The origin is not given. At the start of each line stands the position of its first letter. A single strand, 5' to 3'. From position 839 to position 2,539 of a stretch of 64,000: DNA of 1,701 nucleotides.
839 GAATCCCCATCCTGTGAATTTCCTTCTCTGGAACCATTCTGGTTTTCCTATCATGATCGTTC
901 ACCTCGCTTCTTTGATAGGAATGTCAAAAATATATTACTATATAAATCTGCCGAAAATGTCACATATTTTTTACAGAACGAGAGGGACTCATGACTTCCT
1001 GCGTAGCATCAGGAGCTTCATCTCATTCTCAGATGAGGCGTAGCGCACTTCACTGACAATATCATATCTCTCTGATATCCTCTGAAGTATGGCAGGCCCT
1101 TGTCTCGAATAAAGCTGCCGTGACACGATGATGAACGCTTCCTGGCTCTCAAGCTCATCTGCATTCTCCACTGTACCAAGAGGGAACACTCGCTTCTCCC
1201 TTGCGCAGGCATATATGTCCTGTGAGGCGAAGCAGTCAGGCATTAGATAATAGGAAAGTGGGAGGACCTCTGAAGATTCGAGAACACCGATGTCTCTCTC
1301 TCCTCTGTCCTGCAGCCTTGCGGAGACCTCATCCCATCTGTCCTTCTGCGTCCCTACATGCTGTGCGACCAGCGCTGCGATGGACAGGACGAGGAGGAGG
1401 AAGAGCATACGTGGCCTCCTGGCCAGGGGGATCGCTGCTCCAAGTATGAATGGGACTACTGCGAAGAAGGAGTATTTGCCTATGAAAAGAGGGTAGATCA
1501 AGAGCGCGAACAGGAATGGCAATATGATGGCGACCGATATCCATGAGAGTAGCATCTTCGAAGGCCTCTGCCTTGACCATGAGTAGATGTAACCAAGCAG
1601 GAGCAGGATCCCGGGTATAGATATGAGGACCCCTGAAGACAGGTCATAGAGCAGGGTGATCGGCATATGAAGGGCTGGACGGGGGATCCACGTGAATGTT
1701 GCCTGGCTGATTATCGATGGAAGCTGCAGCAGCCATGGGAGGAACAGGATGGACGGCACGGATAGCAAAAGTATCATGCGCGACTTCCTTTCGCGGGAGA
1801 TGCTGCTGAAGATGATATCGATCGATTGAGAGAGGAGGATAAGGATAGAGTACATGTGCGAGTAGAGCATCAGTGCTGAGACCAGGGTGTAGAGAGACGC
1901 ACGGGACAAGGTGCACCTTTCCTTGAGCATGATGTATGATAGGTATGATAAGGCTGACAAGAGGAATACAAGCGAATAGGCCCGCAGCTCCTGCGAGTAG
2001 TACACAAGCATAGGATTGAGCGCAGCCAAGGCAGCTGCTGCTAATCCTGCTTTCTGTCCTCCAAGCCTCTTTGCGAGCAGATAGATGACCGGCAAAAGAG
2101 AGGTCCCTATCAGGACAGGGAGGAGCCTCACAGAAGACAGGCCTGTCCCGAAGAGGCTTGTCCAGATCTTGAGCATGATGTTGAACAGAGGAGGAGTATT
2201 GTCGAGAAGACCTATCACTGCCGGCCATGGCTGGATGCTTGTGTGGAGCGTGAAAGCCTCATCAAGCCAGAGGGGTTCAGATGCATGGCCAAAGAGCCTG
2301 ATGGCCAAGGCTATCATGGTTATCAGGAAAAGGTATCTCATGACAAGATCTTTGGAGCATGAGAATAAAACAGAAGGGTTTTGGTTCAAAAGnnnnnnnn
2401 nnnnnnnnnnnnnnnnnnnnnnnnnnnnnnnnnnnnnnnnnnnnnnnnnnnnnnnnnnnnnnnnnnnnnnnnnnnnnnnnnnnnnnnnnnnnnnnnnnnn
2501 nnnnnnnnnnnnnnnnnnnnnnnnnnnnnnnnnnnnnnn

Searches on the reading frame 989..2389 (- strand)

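Call 22: search_protein_families(library=pfam, proteins=[window:989-2389:-], max_evalue=0.00001)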
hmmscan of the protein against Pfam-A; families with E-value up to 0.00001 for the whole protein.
window:989-2389:- (466 aa): 1 family
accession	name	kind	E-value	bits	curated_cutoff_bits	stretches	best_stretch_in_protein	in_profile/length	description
PF13231.12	PMT_2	-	8.3e-12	46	26.1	1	65-220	2-158/160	Dolichyl-phosphate-mannose-protein mannosyltransferase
